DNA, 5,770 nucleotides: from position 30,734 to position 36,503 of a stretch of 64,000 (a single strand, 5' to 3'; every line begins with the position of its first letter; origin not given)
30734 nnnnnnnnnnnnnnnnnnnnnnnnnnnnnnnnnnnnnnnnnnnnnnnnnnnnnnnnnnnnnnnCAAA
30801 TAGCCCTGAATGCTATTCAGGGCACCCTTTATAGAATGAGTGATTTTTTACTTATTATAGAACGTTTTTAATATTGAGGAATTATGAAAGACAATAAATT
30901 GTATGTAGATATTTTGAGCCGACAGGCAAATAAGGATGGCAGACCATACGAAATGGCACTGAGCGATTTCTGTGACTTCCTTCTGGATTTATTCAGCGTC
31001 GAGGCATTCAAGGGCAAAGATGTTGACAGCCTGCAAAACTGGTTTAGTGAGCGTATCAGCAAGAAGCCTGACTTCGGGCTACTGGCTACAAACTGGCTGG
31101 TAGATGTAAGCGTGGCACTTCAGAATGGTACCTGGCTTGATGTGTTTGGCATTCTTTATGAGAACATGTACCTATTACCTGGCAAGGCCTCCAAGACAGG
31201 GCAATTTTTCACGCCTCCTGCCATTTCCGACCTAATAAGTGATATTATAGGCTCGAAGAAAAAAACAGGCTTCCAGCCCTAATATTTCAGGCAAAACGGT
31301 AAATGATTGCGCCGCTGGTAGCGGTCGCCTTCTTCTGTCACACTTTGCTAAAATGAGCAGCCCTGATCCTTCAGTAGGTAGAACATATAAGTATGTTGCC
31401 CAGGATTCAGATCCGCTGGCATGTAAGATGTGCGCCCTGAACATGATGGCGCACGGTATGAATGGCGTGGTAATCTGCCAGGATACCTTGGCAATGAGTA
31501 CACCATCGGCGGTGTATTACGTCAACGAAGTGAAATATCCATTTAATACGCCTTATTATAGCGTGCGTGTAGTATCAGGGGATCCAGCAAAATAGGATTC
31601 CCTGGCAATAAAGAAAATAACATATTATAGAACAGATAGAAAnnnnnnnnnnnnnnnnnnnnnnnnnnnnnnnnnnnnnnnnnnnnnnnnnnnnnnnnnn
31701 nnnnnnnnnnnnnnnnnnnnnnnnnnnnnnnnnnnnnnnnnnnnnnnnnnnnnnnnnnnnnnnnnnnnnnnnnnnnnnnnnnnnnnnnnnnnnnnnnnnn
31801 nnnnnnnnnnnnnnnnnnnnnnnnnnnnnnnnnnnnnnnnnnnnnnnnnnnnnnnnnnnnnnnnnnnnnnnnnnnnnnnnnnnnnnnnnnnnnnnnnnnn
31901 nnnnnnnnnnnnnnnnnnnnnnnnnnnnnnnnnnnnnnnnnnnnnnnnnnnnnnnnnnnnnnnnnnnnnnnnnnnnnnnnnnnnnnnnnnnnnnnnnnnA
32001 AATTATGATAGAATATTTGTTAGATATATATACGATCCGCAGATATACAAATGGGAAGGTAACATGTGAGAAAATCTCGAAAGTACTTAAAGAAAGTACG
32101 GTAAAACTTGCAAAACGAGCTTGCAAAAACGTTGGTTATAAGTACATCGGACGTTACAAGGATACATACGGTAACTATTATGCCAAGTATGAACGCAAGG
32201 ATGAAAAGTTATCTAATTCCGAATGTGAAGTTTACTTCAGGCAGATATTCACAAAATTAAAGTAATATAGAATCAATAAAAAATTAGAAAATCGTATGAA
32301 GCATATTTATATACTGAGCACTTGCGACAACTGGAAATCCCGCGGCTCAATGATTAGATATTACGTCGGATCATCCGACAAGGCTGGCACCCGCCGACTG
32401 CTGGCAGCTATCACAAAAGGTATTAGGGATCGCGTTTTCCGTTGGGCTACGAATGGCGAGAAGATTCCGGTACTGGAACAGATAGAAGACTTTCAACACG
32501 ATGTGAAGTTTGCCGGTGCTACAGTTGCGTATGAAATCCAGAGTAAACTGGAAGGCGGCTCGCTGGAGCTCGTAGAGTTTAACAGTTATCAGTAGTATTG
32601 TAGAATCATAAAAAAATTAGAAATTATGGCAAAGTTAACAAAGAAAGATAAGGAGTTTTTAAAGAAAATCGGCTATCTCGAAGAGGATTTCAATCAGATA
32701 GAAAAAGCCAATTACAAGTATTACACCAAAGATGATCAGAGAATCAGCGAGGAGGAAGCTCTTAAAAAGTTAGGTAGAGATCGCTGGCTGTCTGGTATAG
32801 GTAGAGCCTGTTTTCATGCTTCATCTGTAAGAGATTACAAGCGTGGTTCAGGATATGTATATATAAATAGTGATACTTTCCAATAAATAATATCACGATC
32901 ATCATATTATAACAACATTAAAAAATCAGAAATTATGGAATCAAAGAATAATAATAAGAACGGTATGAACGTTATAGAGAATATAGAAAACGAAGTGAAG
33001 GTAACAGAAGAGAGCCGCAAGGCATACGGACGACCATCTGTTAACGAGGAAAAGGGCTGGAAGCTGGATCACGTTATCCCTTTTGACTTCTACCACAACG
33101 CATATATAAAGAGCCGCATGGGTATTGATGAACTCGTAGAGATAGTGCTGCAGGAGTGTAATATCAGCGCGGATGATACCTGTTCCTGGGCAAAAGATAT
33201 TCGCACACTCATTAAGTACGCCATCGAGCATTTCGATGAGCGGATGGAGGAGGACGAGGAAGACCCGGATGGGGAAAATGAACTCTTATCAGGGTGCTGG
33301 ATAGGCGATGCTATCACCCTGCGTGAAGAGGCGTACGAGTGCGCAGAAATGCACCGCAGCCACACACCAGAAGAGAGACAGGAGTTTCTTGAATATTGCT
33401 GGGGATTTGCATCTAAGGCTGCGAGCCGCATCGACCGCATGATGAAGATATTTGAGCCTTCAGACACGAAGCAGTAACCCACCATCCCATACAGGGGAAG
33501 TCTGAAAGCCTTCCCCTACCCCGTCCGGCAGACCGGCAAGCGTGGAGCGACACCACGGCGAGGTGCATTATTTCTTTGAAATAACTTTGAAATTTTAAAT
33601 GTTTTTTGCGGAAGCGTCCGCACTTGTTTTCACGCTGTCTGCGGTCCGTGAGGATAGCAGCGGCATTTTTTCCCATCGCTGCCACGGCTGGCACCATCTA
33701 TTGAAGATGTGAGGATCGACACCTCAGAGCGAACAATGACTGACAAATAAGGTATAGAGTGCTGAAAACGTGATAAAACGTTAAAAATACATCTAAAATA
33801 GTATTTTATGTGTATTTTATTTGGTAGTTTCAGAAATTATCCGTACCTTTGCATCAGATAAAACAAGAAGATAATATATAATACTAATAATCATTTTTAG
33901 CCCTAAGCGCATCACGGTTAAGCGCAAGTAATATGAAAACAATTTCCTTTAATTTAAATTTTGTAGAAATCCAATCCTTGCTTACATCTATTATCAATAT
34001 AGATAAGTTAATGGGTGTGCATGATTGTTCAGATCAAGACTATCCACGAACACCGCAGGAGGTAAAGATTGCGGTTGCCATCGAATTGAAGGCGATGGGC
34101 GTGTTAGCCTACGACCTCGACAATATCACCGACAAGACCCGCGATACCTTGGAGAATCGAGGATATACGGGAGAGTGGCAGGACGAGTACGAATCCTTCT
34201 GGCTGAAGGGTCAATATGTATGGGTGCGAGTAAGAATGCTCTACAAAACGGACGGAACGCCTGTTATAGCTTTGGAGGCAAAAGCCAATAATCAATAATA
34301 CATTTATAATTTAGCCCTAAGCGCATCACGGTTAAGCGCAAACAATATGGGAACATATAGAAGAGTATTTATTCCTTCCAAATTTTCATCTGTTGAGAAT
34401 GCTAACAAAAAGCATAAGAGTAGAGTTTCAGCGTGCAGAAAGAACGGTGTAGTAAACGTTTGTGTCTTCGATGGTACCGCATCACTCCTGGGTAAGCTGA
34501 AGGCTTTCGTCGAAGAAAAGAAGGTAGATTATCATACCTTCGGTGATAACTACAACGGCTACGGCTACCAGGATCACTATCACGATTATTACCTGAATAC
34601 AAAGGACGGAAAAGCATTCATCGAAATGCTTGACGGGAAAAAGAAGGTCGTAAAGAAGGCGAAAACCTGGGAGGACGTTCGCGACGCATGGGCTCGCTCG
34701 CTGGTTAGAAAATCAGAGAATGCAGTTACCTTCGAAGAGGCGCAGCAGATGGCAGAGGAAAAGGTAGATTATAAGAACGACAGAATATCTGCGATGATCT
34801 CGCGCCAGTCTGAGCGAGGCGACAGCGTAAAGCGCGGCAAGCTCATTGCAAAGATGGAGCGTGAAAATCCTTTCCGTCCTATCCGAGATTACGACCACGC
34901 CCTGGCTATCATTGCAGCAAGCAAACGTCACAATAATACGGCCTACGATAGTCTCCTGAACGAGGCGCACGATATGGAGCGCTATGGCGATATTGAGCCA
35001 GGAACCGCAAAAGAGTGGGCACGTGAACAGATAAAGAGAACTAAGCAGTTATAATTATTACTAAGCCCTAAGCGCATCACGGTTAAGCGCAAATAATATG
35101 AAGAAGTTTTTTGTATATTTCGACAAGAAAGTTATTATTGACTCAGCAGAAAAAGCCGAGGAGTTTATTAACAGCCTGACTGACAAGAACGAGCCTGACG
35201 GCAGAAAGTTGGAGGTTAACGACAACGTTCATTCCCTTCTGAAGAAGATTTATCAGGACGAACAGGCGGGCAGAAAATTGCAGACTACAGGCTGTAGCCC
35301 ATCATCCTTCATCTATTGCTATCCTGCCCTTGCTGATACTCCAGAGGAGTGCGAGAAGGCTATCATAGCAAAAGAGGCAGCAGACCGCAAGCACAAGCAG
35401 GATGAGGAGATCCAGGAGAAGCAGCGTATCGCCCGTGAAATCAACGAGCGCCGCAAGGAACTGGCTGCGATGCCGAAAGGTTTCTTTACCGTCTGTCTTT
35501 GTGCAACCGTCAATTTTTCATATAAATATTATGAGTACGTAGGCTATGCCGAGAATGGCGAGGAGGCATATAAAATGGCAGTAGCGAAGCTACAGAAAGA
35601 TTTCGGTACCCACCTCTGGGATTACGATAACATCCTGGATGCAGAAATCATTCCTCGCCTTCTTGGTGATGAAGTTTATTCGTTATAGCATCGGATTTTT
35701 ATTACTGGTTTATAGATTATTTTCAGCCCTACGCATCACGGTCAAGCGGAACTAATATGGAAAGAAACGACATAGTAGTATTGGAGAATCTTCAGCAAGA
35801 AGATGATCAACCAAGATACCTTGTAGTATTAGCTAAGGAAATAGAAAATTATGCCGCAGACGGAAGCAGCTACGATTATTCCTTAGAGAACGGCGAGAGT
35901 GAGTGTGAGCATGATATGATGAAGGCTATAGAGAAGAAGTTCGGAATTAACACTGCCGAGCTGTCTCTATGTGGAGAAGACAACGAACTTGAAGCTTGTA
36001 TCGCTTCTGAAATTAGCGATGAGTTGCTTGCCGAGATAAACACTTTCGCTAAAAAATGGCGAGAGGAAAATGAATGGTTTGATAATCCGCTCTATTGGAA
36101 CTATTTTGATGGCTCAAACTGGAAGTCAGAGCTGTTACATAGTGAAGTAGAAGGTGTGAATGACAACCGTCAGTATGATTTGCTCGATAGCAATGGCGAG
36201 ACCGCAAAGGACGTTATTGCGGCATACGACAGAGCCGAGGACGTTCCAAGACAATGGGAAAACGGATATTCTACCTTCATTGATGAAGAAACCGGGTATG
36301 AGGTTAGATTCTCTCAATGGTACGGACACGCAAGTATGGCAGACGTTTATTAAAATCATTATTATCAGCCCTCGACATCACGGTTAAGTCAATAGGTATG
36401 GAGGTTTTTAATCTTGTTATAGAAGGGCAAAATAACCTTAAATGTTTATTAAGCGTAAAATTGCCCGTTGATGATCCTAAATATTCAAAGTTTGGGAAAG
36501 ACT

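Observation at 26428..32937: Fifteen small genes each fused to the same ~30-bp upstream element (cassette-like array)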

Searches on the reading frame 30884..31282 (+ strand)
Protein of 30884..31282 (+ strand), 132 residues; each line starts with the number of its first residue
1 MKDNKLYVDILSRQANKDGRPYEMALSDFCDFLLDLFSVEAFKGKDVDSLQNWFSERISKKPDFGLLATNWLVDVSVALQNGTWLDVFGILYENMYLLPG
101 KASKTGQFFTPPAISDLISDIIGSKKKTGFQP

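Call 33: search_protein_families(library=pfam, proteins=[window:30884-31282:+], max_evalue=0.1)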
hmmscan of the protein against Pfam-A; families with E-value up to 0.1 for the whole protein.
window:30884-31282:+ (132 aa): 1 family
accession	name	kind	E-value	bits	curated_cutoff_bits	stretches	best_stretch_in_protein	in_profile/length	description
PF02384.22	N6_Mtase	-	0.00031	20.6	20.4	1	86-127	4-47/311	N-6 DNA Methylase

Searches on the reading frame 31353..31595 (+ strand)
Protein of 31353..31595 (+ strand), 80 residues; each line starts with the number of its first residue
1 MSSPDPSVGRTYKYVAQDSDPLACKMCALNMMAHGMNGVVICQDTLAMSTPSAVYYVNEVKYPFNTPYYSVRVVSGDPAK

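Call 33: search_protein_families(library=pfam, proteins=[window:31353-31595:+], max_evalue=0.1)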
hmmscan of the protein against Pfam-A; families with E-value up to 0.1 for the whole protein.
window:31353-31595:+ (80 aa): 1 family
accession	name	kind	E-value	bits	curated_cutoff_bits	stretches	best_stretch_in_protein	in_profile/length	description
PF02384.22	N6_Mtase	-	0.015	15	20.4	1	12-52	78-121/311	N-6 DNA Methylase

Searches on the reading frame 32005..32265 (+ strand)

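Call 33: search_protein_families(library=pfam, proteins=[window:32005-32265:+], max_evalue=0.1)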
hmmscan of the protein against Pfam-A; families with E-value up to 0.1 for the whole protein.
window:32005-32265:+ (86 aa): 2 families
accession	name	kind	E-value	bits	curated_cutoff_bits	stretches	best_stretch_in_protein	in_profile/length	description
PF06338.17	ComK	-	0.051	13.8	22.3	1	12-56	20-64/152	ComK protein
PF13992.11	YecR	-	0.09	13.5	27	0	29-53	25-49/73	YecR-like lipoprotein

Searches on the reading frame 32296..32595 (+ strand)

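Call 33: search_protein_families(library=pfam, proteins=[window:32296-32595:+], max_evalue=0.1)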
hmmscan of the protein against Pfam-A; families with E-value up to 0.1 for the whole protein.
window:32296-32595:+ (99 aa): 1 family
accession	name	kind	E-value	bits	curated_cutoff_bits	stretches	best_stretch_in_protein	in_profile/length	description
PF02641.20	DUF190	-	0.066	13.9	23.4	0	19-52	2-35/97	Uncharacterized ACR, COG1993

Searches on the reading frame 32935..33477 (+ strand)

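Call 33: search_protein_families(library=pfam, proteins=[window:32935-33477:+], max_evalue=0.1)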
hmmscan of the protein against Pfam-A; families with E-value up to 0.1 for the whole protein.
window:32935-33477:+ (180 aa): 0 families

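Call 55: search_protein_families(library=phrogs, proteins=[window:32935-33477:+], max_evalue=0.01)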
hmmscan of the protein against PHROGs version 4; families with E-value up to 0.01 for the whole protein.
window:32935-33477:+ (180 aa): 1 family
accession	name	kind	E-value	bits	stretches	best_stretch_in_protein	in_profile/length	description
phrog_14090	-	unknown function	0.00065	20.8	1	62-109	5-52/138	-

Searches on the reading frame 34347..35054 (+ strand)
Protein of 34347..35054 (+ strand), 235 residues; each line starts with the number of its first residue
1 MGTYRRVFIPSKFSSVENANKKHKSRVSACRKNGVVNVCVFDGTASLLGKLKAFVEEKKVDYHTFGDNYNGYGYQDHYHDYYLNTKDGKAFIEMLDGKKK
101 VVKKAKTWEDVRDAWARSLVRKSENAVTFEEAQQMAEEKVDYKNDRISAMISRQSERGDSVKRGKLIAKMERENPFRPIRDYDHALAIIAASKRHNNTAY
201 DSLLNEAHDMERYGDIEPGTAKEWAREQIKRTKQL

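Call 10: search_protein_families(library=phrogs, proteins=[window:34347-35054:+])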
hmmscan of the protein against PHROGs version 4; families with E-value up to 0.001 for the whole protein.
window:34347-35054:+ (235 aa): 0 families

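Call 33: search_protein_families(library=pfam, proteins=[window:34347-35054:+], max_evalue=0.1)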
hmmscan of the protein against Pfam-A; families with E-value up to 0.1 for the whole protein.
window:34347-35054:+ (235 aa): 2 families
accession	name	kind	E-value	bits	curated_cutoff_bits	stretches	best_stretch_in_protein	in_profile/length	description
PF21218.2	Fpg-like_C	-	0.0023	17.9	27.1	0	52-66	12-26/34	Formamidopyrimidine-DNA glycosylase-like, C-terminal domain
PF10056.14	DUF2293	-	0.0037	17.8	25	1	185-209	41-65/85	Uncharacterized conserved protein (DUF2293)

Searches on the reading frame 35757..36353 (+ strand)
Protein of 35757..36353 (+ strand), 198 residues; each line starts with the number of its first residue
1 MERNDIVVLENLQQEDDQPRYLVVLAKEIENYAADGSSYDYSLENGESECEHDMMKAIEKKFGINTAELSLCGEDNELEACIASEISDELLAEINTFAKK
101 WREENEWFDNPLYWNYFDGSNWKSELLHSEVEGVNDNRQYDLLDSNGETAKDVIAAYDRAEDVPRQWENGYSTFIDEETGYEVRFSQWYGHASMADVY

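Call 39: search_protein_families(library=pfam, proteins=[window:35757-36353:+], max_evalue=0.05)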
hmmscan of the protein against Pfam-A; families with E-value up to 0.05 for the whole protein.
window:35757-36353:+ (198 aa): 1 family
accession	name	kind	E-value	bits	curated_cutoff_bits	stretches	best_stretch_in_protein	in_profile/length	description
PF14302.11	DUF4377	-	0.0076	16.6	25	1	11-44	37-70/75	Domain of unknown function (DUF4377)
